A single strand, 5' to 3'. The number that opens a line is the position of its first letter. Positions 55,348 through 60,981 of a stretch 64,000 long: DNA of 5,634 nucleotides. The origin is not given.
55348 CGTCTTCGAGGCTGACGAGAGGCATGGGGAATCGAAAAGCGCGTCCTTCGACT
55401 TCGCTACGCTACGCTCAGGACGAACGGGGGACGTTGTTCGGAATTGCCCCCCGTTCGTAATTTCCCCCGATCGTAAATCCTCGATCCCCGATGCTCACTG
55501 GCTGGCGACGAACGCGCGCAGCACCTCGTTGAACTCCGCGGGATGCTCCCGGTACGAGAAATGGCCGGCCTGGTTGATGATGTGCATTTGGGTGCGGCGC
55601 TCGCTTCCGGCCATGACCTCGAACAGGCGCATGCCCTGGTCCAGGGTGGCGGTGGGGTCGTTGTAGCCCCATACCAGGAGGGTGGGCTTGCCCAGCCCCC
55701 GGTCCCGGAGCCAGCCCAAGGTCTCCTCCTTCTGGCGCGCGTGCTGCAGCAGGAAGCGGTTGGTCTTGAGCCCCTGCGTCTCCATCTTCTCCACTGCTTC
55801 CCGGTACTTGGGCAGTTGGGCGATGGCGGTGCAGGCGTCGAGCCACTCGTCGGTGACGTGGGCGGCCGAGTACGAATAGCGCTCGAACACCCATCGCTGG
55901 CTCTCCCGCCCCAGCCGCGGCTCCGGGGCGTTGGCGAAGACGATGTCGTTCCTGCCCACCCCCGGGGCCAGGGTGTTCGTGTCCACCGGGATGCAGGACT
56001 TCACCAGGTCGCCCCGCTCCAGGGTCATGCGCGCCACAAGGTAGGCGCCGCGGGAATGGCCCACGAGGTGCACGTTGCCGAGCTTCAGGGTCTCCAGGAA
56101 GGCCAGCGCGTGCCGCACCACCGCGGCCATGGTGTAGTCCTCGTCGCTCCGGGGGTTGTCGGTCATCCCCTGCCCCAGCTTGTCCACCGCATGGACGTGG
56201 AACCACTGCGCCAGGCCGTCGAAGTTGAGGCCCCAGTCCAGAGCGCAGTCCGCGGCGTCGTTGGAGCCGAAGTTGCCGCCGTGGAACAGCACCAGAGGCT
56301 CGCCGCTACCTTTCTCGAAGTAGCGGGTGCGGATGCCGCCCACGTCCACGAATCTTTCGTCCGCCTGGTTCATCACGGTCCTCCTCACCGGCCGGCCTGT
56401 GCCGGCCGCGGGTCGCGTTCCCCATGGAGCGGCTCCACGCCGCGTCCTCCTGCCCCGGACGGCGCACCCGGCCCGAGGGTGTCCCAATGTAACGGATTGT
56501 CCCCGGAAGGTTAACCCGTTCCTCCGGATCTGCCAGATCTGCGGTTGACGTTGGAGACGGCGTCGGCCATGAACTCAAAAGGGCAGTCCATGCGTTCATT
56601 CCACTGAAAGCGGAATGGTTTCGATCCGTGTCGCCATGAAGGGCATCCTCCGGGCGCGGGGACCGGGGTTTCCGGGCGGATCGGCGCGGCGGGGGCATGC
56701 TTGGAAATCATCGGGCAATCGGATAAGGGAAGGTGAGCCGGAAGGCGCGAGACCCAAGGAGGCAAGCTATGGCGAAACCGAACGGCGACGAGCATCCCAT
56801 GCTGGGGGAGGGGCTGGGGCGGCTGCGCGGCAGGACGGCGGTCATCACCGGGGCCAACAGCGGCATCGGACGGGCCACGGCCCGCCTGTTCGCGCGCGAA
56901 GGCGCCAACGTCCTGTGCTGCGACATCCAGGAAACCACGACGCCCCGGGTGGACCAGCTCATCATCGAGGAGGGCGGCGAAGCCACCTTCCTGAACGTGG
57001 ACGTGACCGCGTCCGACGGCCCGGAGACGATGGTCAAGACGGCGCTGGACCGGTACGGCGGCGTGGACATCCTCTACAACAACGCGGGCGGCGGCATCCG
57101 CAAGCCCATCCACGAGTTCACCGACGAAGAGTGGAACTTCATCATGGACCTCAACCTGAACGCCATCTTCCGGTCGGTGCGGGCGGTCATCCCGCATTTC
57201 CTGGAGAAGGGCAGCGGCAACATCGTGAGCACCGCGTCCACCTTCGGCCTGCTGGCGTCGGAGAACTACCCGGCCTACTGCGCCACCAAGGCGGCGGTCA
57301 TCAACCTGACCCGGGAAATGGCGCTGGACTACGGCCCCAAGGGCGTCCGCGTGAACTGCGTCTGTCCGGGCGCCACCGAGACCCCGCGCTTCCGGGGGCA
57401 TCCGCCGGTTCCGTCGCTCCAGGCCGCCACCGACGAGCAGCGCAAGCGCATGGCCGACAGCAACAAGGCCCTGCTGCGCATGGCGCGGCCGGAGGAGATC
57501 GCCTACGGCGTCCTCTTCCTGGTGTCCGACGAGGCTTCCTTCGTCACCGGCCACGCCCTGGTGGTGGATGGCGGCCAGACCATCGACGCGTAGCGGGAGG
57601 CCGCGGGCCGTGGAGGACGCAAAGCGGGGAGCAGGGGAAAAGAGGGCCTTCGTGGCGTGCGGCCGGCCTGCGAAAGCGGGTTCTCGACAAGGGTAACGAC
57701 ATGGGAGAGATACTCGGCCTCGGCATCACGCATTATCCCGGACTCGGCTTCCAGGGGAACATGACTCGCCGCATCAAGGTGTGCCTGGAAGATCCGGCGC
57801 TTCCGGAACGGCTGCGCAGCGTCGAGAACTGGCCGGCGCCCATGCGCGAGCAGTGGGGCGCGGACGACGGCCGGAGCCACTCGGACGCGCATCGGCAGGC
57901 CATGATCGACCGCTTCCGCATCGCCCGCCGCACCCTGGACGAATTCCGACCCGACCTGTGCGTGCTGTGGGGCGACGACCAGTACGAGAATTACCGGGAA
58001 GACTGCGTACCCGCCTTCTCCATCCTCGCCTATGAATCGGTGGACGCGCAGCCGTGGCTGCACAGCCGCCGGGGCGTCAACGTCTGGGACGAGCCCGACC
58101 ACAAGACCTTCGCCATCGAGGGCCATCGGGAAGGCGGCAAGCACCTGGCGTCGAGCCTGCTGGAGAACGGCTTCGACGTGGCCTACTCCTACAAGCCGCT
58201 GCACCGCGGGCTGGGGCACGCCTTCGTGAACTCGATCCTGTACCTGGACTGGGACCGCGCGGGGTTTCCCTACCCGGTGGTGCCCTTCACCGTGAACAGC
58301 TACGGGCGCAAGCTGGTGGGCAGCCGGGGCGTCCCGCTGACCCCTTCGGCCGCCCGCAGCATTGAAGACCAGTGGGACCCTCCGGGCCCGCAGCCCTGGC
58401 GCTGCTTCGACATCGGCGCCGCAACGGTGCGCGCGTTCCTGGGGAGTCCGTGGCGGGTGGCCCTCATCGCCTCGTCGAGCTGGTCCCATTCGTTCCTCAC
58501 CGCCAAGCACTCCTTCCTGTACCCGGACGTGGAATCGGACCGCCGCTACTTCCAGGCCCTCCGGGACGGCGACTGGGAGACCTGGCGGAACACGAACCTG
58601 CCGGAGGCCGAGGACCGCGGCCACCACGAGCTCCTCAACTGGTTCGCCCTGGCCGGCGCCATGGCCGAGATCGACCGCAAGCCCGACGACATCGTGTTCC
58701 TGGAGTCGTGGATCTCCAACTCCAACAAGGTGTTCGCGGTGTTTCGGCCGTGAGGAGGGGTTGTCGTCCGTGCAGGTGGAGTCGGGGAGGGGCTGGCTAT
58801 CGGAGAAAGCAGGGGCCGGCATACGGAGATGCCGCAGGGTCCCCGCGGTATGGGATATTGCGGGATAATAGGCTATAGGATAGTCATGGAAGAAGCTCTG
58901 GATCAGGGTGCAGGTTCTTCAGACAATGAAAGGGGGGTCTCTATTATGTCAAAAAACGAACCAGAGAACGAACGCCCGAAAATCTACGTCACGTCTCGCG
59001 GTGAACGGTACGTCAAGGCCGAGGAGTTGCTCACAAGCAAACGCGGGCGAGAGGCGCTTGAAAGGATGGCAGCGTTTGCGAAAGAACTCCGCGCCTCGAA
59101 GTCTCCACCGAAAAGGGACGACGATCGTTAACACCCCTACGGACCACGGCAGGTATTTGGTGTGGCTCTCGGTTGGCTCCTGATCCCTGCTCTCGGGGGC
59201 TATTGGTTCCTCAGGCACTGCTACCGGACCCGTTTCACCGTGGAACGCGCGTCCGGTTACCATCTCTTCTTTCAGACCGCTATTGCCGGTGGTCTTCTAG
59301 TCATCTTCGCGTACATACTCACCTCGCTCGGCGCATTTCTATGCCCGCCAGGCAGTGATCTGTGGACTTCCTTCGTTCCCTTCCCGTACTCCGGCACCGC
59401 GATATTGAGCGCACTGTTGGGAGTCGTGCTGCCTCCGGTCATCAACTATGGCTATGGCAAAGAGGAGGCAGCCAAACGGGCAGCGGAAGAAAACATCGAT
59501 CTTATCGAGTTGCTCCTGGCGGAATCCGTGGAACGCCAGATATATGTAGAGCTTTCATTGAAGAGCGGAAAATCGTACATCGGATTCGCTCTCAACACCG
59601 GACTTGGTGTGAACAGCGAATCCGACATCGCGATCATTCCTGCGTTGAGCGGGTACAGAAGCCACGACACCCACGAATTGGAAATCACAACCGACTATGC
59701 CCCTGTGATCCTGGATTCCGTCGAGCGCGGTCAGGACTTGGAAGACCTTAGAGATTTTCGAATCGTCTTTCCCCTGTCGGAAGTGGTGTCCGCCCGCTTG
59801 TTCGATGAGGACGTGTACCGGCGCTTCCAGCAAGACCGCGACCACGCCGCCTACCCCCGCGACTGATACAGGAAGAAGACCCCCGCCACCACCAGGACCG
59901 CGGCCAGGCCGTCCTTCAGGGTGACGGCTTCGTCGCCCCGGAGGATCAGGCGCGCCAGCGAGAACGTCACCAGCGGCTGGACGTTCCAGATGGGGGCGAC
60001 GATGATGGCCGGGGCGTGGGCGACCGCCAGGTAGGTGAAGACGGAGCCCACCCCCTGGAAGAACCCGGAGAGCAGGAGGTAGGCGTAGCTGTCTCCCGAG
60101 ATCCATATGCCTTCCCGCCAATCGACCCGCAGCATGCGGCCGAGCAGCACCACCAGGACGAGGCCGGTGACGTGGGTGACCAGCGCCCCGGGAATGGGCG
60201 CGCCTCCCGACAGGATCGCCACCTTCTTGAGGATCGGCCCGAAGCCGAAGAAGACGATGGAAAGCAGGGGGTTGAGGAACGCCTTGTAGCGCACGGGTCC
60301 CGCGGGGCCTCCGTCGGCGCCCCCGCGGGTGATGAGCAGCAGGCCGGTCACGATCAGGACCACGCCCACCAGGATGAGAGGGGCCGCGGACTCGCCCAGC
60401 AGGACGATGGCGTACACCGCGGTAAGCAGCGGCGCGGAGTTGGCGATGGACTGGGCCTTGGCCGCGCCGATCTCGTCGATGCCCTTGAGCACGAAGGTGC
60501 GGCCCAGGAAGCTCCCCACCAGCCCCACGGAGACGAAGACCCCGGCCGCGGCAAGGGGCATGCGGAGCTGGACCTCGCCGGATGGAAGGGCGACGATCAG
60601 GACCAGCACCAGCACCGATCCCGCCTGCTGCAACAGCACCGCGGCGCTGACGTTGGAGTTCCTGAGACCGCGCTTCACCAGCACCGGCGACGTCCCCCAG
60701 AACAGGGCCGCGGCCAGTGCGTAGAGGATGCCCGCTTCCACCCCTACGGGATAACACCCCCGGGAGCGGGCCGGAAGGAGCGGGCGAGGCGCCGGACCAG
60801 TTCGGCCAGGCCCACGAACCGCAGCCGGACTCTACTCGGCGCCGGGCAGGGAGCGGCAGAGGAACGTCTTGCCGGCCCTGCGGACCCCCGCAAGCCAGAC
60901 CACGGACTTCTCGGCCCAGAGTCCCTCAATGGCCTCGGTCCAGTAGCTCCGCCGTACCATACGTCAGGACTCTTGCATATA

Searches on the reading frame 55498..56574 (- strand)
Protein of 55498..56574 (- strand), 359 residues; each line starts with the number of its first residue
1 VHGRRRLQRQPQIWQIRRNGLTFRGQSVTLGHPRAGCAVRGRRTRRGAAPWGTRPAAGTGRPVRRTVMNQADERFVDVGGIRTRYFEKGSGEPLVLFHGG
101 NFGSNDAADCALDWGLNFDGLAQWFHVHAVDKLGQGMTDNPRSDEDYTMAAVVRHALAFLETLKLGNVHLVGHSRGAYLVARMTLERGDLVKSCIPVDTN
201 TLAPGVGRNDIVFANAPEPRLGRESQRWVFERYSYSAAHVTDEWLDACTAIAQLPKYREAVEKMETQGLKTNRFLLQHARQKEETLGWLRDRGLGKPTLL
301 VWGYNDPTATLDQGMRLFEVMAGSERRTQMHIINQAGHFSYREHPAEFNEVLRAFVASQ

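Call 41: search_protein_families(library=pfam, proteins=[window:55498-56574:-], max_evalue=0.0001)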
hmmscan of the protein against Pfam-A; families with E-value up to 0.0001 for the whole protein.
window:55498-56574:- (359 aa): 4 families
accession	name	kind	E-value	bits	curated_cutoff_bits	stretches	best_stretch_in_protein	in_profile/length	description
PF00561.26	Abhydrolase_1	-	8.1e-21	75.2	25.8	1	93-345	2-245/245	alpha/beta hydrolase fold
PF12697.13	Abhydrolase_6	-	2.3e-19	71.4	26.3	1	94-350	1-216/217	Alpha/beta hydrolase family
PF12146.15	Hydrolase_4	-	1.9e-06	27.8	27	1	122-341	29-235/239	Serine aminopeptidase, S33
PF00326.27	Peptidase_S9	-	3.4e-05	23.9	22.6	0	295-343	144-194/213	Prolyl oligopeptidase family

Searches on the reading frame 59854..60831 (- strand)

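Call 41: search_protein_families(library=pfam, proteins=[window:59854-60831:-], max_evalue=0.0001)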
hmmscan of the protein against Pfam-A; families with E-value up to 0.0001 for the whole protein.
window:59854-60831:- (326 aa): 1 family
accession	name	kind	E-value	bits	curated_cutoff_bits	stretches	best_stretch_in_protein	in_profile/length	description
PF00892.27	EamA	-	5.9e-28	98.3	28.2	2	34-168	3-134/135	EamA-like transporter family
